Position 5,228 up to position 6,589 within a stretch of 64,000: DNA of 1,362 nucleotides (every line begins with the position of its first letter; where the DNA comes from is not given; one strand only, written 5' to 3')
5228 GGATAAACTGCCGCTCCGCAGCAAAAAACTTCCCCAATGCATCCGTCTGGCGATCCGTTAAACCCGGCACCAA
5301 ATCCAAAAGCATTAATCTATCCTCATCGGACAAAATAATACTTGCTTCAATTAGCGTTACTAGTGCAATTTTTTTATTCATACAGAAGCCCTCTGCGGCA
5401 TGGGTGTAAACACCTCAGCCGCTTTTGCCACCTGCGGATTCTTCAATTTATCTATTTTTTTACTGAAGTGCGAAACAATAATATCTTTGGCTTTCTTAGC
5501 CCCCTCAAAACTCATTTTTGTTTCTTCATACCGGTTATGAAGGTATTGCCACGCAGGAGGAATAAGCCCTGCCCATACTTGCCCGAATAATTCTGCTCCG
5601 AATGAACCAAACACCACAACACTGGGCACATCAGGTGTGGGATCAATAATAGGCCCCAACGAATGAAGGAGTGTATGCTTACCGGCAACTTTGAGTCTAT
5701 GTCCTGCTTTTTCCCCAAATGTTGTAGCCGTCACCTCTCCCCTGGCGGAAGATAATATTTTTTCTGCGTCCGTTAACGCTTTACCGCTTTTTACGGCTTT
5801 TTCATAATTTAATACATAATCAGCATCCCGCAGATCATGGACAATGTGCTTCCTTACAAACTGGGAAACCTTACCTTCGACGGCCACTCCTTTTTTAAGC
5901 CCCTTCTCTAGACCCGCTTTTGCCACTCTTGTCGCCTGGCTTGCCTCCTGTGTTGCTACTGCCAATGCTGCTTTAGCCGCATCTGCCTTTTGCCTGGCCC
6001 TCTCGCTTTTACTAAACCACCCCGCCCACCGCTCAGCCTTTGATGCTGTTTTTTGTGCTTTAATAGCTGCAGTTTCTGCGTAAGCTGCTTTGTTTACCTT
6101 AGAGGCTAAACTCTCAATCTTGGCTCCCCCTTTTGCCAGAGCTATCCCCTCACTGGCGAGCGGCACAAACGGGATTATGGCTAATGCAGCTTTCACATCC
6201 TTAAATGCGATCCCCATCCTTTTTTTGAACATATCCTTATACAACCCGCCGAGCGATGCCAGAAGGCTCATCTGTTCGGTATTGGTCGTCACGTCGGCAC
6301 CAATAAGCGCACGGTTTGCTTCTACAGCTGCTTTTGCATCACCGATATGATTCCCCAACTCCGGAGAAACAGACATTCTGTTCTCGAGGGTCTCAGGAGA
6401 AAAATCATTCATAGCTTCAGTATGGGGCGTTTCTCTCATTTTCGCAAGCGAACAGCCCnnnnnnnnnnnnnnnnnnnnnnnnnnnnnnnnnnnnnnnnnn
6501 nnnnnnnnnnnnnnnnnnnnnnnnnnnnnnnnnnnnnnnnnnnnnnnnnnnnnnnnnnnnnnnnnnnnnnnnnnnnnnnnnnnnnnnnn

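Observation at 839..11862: An ~11-kb co-directional cluster of 14 uncharacterised genes built from repeated small-protein/large-protein modules around an atypical ABC ATPase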

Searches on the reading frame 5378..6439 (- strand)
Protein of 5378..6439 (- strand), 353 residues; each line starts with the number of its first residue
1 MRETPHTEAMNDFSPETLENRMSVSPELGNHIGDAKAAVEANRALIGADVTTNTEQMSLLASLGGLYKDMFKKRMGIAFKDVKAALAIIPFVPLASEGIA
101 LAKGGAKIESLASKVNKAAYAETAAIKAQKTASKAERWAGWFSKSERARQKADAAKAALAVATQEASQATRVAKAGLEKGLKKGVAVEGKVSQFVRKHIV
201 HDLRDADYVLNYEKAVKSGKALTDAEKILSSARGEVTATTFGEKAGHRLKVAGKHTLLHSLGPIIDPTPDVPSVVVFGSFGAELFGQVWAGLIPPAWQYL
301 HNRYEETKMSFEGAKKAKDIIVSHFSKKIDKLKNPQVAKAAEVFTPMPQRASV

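Call 3: search_protein_families(library=pfam, max_evalue=0.1, proteins=[window:5378-6439:-])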
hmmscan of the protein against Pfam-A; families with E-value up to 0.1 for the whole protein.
window:5378-6439:- (353 aa): 1 family
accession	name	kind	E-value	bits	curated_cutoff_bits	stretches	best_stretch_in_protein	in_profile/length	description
PF13742.12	tRNA_anti_2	-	0.061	14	27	0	167-210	4-50/95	OB-fold nucleic acid binding domain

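Call 31: search_protein_families(library=ncbifam, max_evalue=0.05, proteins=[window:5378-6439:-])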
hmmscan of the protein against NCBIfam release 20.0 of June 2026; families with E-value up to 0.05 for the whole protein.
window:5378-6439:- (353 aa): 0 families

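Call 32: search_protein_families(library=phrogs, max_evalue=0.05, proteins=[window:5378-6439:-])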
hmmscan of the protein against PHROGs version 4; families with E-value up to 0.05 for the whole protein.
window:5378-6439:- (353 aa): 0 families

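Call 33: search_protein_families(library=padloc, max_evalue=0.05, proteins=[window:5378-6439:-])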
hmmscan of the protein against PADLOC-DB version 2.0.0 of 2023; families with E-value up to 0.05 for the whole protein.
window:5378-6439:- (353 aa): 0 families

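Call 87: search_solved_structures(query=A6, max_evalue=1)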
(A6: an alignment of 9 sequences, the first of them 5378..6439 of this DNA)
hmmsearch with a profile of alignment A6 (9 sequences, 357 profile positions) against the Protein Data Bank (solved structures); distinct sequences matched with E-value up to 1: 2.
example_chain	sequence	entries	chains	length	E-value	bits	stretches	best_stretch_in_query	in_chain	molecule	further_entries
8cp6_C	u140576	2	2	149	0.041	16.5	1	49-145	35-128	Toxin protein Tse5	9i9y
7x34_C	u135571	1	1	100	0.25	13.9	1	176-262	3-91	Zuotin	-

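Call 90: search_solved_structures(query=A6, max_evalue=0.1, show_alignments=1)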
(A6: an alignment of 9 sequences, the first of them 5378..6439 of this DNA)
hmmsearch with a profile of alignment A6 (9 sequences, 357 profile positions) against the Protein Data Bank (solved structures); distinct sequences matched with E-value up to 0.1: 1.
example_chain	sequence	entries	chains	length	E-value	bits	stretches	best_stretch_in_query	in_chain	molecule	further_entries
8cp6_C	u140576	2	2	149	0.041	16.5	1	49-145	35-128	Toxin protein Tse5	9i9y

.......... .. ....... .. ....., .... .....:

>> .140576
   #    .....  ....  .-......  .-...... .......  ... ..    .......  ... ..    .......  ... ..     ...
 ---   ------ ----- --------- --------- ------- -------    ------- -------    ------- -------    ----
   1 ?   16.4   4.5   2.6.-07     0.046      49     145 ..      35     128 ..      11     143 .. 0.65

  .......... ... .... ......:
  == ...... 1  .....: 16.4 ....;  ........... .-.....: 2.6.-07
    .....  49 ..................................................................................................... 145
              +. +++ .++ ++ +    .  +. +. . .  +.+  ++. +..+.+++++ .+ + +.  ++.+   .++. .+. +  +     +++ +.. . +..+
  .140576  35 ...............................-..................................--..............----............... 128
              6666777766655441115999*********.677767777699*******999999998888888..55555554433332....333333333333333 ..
